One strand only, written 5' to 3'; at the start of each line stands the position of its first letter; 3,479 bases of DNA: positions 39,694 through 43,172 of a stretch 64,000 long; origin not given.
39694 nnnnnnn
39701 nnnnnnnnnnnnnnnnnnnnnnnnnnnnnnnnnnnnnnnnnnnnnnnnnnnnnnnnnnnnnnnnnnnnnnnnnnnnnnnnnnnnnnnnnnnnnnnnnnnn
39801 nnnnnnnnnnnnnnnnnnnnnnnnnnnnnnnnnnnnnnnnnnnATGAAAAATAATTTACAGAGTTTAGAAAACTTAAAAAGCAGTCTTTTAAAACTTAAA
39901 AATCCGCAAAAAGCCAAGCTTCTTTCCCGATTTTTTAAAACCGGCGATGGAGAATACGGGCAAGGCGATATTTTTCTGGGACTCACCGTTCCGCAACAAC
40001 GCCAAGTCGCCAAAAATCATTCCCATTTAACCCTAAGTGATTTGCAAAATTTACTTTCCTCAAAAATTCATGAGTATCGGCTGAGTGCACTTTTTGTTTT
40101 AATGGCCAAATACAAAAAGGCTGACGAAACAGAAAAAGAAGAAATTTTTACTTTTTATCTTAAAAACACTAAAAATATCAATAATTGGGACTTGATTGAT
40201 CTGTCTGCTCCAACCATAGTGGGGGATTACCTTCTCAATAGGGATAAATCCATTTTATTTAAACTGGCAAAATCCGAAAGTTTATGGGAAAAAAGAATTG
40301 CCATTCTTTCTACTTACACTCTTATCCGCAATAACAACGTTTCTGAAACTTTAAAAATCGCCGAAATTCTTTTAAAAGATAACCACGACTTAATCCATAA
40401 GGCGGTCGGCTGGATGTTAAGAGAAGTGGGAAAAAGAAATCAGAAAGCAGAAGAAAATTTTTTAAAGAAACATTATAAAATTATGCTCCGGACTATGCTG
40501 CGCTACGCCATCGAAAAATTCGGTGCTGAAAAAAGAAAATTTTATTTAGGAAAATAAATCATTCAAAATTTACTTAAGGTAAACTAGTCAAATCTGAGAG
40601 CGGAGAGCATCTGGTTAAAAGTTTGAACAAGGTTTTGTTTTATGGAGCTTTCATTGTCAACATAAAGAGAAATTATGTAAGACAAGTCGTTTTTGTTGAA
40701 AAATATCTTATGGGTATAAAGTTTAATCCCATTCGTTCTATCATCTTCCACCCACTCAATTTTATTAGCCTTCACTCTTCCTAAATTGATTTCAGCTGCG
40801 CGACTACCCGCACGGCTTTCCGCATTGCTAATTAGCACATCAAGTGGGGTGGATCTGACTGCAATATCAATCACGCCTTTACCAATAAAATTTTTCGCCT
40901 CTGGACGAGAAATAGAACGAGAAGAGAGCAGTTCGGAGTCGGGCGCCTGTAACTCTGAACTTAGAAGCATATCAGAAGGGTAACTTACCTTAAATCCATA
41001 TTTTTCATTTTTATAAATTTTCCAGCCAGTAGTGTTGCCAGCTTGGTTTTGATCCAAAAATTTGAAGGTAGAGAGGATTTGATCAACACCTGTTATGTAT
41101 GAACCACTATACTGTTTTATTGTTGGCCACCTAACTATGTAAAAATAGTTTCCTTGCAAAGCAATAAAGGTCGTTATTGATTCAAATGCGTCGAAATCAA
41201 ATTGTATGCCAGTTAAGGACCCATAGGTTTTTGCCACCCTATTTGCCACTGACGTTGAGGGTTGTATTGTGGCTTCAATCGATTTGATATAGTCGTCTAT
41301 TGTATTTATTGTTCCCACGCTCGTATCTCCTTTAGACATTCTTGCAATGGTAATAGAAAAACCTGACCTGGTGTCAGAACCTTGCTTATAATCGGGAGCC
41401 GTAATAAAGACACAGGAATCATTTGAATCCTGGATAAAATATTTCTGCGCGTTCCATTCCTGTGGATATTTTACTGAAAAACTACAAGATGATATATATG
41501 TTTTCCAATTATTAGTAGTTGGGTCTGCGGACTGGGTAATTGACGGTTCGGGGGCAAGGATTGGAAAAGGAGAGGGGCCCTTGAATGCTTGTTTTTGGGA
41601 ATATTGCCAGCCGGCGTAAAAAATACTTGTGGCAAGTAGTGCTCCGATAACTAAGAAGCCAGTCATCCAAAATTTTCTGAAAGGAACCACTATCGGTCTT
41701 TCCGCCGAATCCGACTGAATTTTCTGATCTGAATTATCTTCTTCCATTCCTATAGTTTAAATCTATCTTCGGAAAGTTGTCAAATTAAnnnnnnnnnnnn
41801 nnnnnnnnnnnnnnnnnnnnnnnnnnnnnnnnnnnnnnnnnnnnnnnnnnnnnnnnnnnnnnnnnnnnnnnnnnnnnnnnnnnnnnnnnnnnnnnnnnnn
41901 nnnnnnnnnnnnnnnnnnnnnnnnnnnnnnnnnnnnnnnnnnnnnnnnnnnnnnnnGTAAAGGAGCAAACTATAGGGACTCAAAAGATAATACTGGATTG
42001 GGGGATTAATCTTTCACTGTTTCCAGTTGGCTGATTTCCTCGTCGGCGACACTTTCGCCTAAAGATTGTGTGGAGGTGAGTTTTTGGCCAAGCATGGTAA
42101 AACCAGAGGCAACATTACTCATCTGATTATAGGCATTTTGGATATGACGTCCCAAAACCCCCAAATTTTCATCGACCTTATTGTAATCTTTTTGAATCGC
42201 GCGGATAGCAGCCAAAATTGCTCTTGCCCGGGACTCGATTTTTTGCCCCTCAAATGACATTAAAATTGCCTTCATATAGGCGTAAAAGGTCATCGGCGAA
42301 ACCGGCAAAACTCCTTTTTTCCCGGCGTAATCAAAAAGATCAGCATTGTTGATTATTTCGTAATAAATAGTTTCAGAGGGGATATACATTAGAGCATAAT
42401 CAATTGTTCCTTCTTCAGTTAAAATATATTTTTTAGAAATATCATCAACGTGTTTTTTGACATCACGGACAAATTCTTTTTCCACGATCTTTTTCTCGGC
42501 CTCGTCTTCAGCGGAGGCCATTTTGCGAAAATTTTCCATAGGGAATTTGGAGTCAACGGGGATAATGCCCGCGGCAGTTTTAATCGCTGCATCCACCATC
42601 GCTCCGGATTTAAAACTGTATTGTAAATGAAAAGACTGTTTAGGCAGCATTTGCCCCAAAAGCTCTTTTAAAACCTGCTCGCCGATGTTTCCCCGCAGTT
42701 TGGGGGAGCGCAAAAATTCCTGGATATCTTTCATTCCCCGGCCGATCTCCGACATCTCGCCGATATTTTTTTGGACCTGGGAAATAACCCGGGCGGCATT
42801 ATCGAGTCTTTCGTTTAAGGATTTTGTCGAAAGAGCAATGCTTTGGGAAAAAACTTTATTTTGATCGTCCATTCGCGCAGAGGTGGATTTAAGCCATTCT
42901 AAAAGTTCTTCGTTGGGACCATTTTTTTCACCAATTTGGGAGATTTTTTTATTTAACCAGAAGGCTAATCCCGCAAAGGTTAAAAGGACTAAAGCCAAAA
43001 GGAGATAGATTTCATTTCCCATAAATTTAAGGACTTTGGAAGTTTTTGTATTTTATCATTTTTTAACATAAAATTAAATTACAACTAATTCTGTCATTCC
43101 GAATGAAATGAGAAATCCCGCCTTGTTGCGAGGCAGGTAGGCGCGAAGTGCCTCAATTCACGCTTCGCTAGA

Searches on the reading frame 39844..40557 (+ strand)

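Call 10: search_protein_families(library=pfam, proteins=[window:39844-40557:+], max_evalue=0.001)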
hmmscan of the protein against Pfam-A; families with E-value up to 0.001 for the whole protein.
window:39844-40557:+ (237 aa): 1 family
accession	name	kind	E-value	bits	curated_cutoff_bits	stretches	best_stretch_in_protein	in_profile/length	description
PF08713.17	DNA_alkylation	-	2.4e-61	207.6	21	1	12-226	2-213/213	DNA alkylation repair enzyme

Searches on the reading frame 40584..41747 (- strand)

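Call 10: search_protein_families(library=pfam, proteins=[window:40584-41747:-], max_evalue=0.001)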
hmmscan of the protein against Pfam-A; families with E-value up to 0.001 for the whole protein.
window:40584-41747:- (387 aa): 1 family
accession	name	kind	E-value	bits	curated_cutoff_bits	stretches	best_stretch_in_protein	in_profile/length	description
PF18933.6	PsbP_2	-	9.2e-13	49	27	1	233-372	35-174/184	PsbP-like protein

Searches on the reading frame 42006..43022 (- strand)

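Call 10: search_protein_families(library=pfam, proteins=[window:42006-43022:-], max_evalue=0.001)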
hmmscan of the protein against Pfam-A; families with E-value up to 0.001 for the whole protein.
window:42006-43022:- (338 aa): 1 family
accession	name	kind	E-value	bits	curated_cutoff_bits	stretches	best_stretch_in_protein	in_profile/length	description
PF02646.22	RmuC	-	4.9e-53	180.6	26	1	51-323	3-286/291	RmuC family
